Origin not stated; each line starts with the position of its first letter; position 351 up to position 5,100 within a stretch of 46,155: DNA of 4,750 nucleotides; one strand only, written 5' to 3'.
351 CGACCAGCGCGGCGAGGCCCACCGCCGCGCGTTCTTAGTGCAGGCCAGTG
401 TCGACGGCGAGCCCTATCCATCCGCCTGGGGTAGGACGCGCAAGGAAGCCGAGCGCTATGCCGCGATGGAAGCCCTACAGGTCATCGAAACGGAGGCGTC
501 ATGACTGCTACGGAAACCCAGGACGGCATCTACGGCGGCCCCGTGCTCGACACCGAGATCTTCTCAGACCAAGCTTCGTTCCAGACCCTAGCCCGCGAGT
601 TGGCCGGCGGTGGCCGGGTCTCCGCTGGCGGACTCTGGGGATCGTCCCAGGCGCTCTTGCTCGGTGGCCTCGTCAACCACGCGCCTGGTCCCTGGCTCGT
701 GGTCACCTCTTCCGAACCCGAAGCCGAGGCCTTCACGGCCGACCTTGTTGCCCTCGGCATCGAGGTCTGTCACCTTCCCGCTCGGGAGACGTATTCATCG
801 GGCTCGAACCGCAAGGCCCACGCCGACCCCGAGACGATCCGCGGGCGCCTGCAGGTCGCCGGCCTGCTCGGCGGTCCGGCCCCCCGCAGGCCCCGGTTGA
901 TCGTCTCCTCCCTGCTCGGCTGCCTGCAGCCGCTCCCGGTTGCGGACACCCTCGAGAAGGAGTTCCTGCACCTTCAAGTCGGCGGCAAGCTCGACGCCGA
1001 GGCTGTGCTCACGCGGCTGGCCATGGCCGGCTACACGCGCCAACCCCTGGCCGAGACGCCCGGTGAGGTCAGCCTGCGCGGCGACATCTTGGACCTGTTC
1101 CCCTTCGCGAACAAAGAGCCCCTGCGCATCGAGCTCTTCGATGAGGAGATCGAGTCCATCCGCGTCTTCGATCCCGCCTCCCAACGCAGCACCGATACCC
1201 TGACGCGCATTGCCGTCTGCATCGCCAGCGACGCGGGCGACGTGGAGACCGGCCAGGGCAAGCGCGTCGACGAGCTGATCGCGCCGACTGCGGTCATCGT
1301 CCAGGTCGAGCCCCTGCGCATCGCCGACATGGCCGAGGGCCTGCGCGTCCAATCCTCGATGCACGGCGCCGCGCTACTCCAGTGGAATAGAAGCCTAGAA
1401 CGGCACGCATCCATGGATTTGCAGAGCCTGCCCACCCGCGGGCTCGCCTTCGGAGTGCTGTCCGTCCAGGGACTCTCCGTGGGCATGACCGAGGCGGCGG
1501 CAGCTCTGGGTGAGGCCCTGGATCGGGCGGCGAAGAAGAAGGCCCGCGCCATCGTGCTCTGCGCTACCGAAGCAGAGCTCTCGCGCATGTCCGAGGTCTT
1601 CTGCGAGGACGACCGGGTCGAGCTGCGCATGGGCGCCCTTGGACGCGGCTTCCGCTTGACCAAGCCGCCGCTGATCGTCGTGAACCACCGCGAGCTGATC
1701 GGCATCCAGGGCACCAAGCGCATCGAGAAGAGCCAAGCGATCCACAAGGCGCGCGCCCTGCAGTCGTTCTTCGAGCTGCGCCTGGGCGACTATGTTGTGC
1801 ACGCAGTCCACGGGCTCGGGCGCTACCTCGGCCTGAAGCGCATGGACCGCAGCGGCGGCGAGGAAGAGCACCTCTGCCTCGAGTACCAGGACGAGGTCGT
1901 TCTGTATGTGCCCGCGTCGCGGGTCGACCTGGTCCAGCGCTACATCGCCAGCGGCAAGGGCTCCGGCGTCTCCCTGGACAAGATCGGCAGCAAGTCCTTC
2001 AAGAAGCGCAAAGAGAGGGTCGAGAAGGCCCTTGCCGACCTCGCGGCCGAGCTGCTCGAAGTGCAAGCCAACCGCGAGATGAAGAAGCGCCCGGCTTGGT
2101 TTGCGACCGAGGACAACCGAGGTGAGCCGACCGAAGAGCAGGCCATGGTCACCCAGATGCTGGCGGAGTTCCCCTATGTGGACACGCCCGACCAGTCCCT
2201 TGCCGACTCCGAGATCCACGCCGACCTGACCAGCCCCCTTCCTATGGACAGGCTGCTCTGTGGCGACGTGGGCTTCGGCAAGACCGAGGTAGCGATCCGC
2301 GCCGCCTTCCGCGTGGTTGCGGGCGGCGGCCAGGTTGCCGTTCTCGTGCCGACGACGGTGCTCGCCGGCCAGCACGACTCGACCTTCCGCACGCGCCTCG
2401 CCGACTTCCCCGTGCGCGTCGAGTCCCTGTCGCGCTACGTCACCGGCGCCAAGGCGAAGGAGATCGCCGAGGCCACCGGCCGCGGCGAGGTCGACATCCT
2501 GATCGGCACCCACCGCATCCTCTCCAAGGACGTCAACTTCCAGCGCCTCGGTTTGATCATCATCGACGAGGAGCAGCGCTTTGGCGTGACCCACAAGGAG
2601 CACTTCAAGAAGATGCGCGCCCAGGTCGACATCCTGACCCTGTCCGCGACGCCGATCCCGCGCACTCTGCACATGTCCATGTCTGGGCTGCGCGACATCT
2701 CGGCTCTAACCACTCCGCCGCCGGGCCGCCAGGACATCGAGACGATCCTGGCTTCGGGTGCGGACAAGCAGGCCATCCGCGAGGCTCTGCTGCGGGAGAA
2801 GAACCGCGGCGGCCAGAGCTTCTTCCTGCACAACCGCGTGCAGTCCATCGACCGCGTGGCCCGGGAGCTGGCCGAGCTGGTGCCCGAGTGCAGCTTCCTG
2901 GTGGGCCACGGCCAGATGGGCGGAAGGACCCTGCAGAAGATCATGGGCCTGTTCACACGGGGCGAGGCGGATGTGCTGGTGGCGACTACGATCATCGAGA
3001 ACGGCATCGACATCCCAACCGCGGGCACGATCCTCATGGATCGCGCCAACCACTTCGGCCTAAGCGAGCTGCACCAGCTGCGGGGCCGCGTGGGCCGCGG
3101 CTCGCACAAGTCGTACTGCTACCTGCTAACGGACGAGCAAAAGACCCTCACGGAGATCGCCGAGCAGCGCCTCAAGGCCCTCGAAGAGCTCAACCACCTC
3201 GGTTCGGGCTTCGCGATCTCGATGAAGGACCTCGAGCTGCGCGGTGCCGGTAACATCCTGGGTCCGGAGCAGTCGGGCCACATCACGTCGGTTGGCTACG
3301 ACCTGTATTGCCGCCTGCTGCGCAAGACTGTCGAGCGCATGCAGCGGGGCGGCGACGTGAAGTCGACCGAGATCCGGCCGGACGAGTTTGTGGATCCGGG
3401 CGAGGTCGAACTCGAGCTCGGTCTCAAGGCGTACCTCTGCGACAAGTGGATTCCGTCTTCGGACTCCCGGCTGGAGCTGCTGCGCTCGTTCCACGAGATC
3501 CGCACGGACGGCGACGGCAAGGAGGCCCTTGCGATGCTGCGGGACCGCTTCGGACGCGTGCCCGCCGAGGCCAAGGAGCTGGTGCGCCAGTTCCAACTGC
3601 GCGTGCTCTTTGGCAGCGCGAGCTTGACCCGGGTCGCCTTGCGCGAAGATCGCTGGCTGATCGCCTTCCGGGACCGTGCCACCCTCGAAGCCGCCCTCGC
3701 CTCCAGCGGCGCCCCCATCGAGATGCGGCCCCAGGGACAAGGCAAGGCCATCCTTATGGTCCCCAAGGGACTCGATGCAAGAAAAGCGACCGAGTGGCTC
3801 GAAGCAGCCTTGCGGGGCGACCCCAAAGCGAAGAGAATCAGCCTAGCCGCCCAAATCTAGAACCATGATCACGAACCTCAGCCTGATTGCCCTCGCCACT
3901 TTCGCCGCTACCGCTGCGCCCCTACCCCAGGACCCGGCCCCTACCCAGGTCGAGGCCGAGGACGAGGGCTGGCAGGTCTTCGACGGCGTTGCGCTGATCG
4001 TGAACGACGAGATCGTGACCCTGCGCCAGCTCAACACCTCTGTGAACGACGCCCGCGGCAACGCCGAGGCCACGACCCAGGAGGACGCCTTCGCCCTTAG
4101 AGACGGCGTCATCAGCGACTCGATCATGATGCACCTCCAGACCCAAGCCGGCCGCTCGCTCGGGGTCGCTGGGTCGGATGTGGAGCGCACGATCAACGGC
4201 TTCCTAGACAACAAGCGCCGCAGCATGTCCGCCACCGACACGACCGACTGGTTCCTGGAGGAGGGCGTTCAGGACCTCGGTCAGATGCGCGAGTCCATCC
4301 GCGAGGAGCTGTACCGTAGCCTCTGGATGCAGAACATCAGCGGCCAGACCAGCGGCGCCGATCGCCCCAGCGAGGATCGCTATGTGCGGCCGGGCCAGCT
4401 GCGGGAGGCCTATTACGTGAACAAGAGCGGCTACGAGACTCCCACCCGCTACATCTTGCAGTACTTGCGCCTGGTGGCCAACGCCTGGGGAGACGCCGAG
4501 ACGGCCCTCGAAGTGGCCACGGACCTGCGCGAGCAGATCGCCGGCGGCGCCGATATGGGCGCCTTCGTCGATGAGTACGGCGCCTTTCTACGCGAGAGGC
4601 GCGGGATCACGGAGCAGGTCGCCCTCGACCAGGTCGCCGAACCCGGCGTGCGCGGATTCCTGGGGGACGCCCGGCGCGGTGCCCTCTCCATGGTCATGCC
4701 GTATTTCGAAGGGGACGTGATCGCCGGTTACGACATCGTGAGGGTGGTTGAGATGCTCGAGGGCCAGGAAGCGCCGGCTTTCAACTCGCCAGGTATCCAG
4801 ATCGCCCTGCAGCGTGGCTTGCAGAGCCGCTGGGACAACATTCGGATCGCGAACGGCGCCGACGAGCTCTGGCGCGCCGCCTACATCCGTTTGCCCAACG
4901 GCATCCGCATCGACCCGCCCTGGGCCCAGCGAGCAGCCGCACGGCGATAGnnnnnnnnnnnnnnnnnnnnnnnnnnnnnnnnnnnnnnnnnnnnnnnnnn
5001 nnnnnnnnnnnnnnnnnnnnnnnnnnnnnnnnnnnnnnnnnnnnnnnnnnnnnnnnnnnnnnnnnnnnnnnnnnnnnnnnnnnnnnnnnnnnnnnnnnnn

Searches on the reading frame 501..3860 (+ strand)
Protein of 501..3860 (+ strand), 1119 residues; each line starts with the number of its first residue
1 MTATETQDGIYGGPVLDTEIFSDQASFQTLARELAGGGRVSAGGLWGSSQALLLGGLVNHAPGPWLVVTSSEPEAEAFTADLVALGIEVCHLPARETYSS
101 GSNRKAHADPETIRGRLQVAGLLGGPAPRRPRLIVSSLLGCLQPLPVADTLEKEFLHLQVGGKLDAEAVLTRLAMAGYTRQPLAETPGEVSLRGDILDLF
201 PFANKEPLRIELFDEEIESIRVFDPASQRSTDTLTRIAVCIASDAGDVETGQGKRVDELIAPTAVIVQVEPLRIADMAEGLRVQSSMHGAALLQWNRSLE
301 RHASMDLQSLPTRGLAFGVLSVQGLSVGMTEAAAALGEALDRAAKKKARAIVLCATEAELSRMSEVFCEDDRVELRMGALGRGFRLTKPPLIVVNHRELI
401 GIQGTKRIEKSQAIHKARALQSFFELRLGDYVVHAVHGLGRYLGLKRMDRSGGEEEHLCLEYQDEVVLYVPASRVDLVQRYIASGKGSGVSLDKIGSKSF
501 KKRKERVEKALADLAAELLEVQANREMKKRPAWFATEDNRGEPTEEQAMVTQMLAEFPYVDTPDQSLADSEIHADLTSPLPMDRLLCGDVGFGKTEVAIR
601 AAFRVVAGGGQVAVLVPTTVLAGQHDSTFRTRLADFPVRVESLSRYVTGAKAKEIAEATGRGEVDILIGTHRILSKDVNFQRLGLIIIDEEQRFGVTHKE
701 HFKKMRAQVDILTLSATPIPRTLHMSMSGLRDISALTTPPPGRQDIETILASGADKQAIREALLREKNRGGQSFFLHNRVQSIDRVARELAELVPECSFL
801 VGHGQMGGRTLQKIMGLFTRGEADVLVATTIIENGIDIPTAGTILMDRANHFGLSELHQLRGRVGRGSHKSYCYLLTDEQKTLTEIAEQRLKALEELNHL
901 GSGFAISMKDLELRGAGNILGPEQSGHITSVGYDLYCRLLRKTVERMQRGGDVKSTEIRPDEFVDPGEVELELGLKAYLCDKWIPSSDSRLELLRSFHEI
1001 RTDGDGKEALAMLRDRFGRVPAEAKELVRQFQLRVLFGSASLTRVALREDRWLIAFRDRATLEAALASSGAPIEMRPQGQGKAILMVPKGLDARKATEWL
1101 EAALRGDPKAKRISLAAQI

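Call 55: search_protein_families(library=pfam, proteins=[window:501-3860:+], max_evalue=0.00001)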
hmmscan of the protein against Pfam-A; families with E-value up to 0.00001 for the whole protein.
window:501-3860:+ (1119 aa): 5 families
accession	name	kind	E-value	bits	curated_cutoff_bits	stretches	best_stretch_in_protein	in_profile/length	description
PF17757.6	UvrB_inter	-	2.8e-23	82.3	22.9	1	156-242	1-88/91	UvrB interaction domain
PF00270.35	DEAD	-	2.5e-22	79.8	26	1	582-723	15-164/167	DEAD/DEAH box helicase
PF00271.37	Helicase_C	-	1.8e-16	60.8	23.5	1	759-866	6-108/110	Helicase conserved C-terminal domain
PF02559.22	CarD_TRCF_RID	-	1.4e-15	57.6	23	1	427-482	2-57/57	CarD-like/TRCF RID domain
PF03461.20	TRCF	-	8.4e-13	48.9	25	1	974-1063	2-91/95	TRCF domain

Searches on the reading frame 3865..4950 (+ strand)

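Call 55: search_protein_families(library=pfam, proteins=[window:3865-4950:+], max_evalue=0.00001)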
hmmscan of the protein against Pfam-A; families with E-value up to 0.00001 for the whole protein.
window:3865-4950:+ (361 aa): 1 family
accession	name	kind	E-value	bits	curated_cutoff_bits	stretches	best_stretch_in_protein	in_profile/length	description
PF09312.16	SurA_N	-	1.5e-07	32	30.8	1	40-150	2-113/118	SurA N-terminal domain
